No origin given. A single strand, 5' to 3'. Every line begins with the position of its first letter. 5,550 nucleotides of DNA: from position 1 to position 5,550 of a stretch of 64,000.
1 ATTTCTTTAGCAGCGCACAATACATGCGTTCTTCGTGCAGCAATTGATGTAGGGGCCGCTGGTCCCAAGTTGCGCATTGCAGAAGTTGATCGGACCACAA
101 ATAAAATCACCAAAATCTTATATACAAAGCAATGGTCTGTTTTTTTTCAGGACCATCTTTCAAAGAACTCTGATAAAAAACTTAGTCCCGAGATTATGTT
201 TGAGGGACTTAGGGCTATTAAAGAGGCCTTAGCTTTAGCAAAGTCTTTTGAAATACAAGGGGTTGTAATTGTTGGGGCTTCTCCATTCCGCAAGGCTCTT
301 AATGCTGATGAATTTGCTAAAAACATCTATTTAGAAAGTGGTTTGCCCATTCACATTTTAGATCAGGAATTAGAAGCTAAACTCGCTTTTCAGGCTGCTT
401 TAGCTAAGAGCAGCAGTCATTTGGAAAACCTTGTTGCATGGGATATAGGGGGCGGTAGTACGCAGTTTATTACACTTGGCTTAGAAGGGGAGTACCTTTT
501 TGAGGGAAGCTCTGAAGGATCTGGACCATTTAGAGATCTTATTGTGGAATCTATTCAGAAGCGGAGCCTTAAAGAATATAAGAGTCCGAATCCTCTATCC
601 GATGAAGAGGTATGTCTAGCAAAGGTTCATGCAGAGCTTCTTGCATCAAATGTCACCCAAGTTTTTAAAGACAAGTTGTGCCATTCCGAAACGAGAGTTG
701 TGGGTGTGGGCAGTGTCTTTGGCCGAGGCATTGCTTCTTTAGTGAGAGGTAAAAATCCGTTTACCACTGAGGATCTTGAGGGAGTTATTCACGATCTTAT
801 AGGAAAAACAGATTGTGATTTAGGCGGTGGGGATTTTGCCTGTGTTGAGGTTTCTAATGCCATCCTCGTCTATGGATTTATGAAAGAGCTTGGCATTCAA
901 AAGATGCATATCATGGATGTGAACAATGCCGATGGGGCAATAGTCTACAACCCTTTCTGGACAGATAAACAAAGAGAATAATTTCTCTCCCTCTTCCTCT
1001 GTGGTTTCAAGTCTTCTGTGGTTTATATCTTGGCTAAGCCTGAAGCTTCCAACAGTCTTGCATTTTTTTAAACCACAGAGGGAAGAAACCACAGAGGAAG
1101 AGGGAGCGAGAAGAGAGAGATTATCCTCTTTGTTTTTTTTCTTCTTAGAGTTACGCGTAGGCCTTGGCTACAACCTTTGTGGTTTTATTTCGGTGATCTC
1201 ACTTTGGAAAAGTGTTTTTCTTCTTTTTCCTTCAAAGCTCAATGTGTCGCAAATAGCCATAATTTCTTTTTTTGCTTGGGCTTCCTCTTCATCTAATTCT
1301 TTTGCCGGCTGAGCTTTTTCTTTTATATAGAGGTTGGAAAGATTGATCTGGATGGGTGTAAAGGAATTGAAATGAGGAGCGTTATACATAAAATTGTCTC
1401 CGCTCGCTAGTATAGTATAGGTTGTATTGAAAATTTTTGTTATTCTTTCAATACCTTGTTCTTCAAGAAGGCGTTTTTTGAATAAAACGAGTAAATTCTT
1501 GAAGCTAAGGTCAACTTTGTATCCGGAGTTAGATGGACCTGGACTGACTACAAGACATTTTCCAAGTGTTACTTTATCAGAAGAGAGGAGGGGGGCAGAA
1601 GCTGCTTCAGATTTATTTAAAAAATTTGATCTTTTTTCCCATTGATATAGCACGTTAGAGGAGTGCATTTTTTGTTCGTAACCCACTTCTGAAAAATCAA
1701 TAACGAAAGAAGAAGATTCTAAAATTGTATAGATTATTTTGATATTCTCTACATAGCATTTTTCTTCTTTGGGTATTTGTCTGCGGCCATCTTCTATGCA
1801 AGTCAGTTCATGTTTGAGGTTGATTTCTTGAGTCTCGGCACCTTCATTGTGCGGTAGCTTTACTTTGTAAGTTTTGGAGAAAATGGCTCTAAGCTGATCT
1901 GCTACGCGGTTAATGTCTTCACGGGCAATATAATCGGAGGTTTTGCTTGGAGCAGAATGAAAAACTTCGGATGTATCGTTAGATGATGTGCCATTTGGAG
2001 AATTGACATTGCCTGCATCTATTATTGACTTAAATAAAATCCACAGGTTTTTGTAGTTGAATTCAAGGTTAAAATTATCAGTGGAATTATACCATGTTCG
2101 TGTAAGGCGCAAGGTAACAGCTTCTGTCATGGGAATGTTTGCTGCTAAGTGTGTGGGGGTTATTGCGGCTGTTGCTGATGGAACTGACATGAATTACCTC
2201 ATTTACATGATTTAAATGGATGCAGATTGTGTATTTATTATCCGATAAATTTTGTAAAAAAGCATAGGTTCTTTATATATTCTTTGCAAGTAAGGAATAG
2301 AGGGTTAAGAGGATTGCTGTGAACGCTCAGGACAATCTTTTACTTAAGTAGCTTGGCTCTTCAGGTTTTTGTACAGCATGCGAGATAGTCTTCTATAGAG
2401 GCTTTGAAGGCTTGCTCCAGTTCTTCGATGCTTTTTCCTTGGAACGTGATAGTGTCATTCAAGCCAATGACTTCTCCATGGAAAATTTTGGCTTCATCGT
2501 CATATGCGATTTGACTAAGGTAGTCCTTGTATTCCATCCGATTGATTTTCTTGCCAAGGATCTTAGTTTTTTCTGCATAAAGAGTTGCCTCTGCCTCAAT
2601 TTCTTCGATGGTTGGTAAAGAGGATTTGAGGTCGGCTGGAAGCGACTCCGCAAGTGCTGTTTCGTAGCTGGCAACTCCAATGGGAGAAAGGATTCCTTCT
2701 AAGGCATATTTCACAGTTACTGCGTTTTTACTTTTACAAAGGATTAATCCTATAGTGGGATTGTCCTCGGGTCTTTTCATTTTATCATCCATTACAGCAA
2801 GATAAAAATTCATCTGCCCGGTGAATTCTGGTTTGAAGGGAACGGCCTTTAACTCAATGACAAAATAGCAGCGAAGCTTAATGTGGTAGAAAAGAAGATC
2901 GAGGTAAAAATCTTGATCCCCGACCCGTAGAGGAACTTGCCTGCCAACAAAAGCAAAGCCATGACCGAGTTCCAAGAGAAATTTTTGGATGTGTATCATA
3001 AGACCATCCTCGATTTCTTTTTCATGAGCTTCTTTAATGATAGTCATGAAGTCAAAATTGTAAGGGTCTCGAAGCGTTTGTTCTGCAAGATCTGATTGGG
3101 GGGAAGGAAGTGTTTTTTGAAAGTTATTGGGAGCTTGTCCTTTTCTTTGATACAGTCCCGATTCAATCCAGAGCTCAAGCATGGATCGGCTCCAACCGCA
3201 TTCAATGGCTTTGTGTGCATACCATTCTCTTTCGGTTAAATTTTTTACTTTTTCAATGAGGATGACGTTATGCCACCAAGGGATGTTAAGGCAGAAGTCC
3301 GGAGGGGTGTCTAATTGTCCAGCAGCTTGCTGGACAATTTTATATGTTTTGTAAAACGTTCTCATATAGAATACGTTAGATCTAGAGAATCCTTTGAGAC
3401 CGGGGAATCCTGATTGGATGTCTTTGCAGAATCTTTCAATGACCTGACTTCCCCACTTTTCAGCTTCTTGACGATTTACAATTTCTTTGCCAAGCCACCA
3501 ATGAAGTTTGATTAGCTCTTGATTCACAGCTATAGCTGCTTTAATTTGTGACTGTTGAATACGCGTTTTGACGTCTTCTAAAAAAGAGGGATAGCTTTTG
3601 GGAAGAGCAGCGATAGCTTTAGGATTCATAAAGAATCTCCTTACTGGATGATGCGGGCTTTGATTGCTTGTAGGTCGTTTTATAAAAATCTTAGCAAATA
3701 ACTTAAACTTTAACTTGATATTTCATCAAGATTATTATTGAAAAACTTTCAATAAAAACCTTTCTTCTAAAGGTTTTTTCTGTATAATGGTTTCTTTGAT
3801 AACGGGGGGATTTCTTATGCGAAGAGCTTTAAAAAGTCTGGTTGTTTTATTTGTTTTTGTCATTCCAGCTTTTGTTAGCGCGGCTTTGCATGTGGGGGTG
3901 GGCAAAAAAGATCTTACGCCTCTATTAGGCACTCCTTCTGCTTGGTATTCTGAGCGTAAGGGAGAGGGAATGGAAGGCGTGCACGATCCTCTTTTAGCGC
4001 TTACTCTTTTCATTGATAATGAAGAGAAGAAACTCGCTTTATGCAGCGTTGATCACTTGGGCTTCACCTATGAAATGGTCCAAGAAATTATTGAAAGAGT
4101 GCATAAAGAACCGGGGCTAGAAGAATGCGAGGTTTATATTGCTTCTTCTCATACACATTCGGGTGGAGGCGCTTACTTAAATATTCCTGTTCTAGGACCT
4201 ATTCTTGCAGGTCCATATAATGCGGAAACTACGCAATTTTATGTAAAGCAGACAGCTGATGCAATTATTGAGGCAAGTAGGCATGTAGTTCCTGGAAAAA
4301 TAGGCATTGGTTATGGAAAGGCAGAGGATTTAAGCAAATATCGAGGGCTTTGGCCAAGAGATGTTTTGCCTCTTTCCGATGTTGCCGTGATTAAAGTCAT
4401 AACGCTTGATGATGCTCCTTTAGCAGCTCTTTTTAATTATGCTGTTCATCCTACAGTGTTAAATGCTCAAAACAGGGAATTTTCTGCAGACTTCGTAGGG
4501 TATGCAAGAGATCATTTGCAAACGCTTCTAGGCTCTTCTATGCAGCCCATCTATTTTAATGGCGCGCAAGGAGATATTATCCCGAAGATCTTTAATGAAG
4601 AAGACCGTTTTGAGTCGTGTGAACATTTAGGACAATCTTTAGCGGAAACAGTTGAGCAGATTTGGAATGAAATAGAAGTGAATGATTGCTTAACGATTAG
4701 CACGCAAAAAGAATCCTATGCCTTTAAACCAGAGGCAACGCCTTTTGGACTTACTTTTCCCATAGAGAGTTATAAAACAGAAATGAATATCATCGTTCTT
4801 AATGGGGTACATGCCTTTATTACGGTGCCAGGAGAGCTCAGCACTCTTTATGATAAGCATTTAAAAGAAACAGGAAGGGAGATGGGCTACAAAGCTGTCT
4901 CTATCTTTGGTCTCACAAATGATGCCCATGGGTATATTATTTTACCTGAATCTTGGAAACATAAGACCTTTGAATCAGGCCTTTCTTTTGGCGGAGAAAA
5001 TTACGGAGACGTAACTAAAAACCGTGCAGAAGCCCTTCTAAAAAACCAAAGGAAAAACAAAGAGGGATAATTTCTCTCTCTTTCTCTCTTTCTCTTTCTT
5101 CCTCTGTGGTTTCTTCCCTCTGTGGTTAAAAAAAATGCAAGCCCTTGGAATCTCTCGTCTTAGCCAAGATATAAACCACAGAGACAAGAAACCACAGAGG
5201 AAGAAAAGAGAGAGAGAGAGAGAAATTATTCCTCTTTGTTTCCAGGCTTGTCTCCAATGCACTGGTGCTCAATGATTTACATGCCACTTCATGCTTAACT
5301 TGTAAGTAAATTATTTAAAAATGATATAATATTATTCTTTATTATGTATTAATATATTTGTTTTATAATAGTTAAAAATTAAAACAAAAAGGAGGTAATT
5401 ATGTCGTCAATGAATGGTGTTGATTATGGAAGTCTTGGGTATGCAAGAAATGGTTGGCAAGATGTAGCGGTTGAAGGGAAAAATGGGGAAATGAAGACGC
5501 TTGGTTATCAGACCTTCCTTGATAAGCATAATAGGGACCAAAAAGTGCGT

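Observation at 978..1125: Family-A ~150-bp palindromic element at gene 3' ends (copies at 978-1125, 5065-5233 and 18333-18496)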

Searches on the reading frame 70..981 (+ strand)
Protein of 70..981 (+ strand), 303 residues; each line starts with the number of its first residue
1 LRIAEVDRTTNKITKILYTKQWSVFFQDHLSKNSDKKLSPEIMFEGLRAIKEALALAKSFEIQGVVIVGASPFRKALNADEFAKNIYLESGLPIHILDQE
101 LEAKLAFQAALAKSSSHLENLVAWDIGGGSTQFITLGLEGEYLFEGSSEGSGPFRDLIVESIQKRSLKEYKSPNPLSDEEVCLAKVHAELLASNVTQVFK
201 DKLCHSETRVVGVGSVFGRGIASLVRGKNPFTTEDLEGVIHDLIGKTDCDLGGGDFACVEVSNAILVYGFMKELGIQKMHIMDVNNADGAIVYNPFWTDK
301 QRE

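Call 47: search_protein_families(library=pfam, proteins=[window:70-981:+], max_evalue=0.01)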
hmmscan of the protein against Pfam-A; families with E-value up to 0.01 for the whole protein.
window:70-981:+ (303 aa): 1 family
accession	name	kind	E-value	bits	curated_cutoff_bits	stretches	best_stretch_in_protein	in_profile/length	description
PF02541.22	Ppx-GppA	-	1.6e-21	77.5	27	1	14-135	10-128/285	Ppx/GppA phosphatase family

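Call 48: find_homologous_proteins(query=window:70-981:+, max_evalue=1e-20)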
Query window:70-981:+ (303 aa): 148 proteins with E <= 1e-20 among 2707 candidates; the best 120 are listed.
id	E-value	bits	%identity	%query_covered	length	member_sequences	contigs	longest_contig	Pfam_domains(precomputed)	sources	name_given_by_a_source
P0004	8.9e-197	671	100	100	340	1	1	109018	PF02541.23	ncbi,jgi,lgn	-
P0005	7.3e-136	471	100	70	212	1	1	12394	PF02541.23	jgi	-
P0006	1.3e-116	408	63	98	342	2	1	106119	PF02541.23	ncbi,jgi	-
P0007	1.4e-115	404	62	98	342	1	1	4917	PF02541.23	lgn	-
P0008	4.2e-115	403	61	98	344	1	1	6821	PF02541.23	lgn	-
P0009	9.8e-114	398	61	98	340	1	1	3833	PF02541.23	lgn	-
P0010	2.9e-113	397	61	98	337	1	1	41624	PF02541.23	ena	-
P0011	3.6e-113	396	60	98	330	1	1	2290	PF02541.23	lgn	-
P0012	5.0e-113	396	61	98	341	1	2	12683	PF02541.23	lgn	-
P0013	2.2e-112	394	61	98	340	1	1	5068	PF02541.23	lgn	-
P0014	3.0e-112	393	61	98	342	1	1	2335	PF02541.23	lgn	-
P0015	6.7e-112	392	60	98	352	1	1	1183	PF02541.23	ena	-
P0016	3.6e-111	390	59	98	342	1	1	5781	PF02541.23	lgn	-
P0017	4.8e-109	383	61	98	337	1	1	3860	PF02541.23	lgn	-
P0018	2.4e-108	380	59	98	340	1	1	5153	PF02541.23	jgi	jgi:exopolyphosphatase / guanosine-5'-triphosphate,3'-diphosphate pyrophosphatase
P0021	4.2e-107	376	60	98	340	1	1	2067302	PF02541.23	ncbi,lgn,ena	-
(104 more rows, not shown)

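Call 50: find_encoding_contigs(protein=P0005, flank=6000, max_places=3)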
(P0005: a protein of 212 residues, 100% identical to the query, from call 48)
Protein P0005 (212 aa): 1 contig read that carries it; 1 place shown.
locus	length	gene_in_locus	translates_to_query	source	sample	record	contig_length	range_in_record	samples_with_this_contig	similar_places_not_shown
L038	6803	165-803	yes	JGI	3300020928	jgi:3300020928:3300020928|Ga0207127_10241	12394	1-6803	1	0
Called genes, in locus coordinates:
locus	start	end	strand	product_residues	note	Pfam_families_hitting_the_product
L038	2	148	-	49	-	?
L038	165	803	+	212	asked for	PF02541:Ppx-GppA (weak)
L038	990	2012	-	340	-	-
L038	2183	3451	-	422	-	PF17761:DUF1016_N, PF06250:YhcG_C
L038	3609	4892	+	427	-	PF04734:Ceramidase_alk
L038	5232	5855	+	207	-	-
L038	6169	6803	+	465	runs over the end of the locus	PF00324:AA_permease, PF13520:AA_permease_2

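Call 51: find_encoding_contigs(protein=P0006, flank=6000, max_places=3)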
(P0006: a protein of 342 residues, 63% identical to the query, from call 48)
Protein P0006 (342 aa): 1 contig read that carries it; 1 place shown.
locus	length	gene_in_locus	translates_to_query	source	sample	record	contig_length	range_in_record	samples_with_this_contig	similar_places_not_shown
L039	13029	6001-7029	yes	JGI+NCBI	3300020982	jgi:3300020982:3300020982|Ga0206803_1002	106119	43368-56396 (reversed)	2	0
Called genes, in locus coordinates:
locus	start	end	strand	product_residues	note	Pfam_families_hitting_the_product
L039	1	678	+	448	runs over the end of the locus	PF00474:SSF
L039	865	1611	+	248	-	PF07885:Ion_trans_2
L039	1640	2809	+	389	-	PF00155:Aminotran_1_2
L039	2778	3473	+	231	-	-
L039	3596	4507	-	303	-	PF01370:Epimerase, PF02254:TrkA_N (faint), PF05368:NmrA, PF13460:NAD_binding_10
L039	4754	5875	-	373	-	PF03447:NAD_binding_3, PF00742:Homoserine_dh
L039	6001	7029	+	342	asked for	PF02541:Ppx-GppA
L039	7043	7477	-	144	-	PF01381:HTH_3 (weak)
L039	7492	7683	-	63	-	PF07927:HicA_toxin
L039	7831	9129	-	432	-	PF01266:DAO (weak), PF01593:Amino_oxidase, PF01946:Thi4 (weak), PF13450:NAD_binding_8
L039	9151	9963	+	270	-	PF01218:Coprogen_oxidas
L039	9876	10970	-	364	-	PF01208:URO-D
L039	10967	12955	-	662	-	PF00456:Transketolase_N, PF02779:Transket_pyr, PF02780:Transketolase_C, PF22613:Transketolase_C_1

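Call 52: find_encoding_contigs(protein=P0021, flank=6000, max_places=3)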
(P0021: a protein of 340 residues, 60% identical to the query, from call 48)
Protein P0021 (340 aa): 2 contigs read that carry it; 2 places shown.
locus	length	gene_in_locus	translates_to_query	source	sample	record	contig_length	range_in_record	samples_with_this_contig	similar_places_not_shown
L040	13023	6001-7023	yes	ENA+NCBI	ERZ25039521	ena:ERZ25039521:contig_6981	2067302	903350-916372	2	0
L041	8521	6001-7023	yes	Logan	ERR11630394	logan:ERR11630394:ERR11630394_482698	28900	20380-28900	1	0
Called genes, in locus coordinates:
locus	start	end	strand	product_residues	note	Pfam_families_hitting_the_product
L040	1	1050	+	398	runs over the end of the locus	PF01266:DAO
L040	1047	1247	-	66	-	PF11381:DUF3185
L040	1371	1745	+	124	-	-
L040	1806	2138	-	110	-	PF02201:SWIB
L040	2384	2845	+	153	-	-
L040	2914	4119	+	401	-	PF07690:MFS_1, PF00083:Sugar_tr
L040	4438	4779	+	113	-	-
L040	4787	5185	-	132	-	PF13088:BNR_2, PF02012:BNR (faint)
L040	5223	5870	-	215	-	PF13088:BNR_2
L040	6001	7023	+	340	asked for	PF02541:Ppx-GppA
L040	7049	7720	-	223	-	-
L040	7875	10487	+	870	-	-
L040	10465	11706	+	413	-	PF01071:GARS_A, PF02655:ATP-grasp_3 (weak), PF13535:ATP-grasp_4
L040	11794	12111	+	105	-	PF04972:BON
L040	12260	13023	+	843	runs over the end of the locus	-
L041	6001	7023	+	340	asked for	PF02541:Ppx-GppA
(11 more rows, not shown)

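Call 71: find_encoding_contigs(protein=P0004, flank=10000, max_places=3)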
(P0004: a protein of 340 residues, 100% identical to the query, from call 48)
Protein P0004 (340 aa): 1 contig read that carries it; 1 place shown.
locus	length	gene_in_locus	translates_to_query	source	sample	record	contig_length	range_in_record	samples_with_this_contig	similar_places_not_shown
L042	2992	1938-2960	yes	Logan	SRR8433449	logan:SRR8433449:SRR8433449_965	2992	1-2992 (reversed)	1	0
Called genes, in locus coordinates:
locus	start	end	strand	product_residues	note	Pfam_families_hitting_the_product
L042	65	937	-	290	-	-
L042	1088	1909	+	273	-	PF00561:Abhydrolase_1, PF12697:Abhydrolase_6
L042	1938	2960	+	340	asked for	PF02541:Ppx-GppA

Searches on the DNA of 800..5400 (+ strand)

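Call 57: search_rna_families(source=window, start=800, end=5400, threshold=evalue, max_evalue=5)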
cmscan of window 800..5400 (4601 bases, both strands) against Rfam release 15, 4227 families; matches with E-value up to 5: 31.
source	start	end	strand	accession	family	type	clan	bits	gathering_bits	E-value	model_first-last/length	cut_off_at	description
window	5090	5212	-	RF03872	MIR6426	Gene; miRNA;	-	49.6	96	3.6e-08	1-84/84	no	MIR6426 microRNA precursor family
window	5090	5212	+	RF03872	MIR6426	Gene; miRNA;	-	49.6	96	3.6e-08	1-84/84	no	MIR6426 microRNA precursor family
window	984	1109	+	RF03872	MIR6426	Gene; miRNA;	-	43.6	96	1.4e-06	1-84/84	no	MIR6426 microRNA precursor family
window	5038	5262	-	RF01043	MIR1023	Gene; miRNA;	-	41.9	90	1.4e-06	1-165/165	no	MIR1023 microRNA precursor family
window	984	1109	-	RF03872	MIR6426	Gene; miRNA;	-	41.8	96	4.1e-06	1-84/84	no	MIR6426 microRNA precursor family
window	981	1110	-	RF00778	MIR473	Gene; miRNA;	-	40.4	52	2.3e-06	1-84/84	no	MIR473 microRNA precursor family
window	983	1112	+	RF00778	MIR473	Gene; miRNA;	-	38.5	52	7.7e-06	1-84/84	no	MIR473 microRNA precursor family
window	5089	5213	+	RF01001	mir-609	Gene; miRNA;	-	38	98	7.3e-05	1-92/92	no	mir-609 microRNA precursor family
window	983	1110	+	RF03849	MIR1219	Gene; miRNA;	-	37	79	4e-05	1-82/82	no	MIR1219 microRNA precursor family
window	5090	5212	-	RF03849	MIR1219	Gene; miRNA;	-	36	79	7.4e-05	1-82/82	no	MIR1219 microRNA precursor family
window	987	1106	-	RF04240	mir-4716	Gene; miRNA;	-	35.9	76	5.7e-05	1-84/84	no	mir-4716 microRNA precursor family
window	5090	5212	+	RF03849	MIR1219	Gene; miRNA;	-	35.7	79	8.9e-05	1-82/82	no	MIR1219 microRNA precursor family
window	5090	5216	-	RF03565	mir-1282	Gene; miRNA;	-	33.5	107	0.00063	1-101/101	no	mir-1282 microRNA precursor family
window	5092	5208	-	RF04067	mir-4520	Gene; miRNA;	-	32.7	90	0.00013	1-70/70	no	mir-4520 microRNA precursor family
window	5093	5209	+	RF04067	mir-4520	Gene; miRNA;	-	32.4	90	0.00015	1-70/70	no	mir-4520 microRNA precursor family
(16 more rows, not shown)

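Call 58: search_dna_similar(query=window:5050-5250:+, collection=plasmids, mode=distant, max_evalue=0.001)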
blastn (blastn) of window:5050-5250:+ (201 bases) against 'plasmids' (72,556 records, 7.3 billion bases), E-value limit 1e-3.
No match.
